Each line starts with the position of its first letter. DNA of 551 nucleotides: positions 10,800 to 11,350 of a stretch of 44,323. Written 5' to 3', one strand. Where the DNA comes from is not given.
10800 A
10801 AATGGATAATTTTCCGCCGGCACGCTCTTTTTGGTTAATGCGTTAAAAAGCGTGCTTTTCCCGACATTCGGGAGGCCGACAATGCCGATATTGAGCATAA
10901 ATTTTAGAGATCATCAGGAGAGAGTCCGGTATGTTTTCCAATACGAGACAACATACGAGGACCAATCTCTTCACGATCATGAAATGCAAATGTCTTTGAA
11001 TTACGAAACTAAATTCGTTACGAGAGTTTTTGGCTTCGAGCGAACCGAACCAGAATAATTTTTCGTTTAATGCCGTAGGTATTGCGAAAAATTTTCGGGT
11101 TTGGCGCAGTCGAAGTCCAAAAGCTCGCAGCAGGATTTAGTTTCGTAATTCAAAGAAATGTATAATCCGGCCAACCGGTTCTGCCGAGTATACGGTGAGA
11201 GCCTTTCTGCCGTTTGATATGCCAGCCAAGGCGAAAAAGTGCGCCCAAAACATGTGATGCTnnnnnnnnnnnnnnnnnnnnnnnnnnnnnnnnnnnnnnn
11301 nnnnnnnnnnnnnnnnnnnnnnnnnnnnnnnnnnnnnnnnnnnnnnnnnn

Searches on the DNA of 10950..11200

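Call 66: search_rna_families(source=window, start=10950, end=11200, threshold=evalue, max_evalue=1)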
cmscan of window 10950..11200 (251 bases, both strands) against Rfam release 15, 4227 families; matches with E-value up to 1: 3.
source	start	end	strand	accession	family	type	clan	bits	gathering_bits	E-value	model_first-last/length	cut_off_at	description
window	11032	11117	-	RF03743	MIR7696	Gene; miRNA;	-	21.3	83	0.087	1-88/88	no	MIR7696 microRNA precursor family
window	10978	11098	+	RF00235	Plasmid_RNAIII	Gene;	-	20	60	0.47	1-131/131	no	Plasmid RNAIII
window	11032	11117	+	RF03743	MIR7696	Gene; miRNA;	-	18.5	83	0.48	1-88/88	no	MIR7696 microRNA precursor family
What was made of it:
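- On Any Rfam RNA family: The best permissive hits on copy 2 are 18.5-21.3 bits, against thresholds of 60-83 (call 66).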
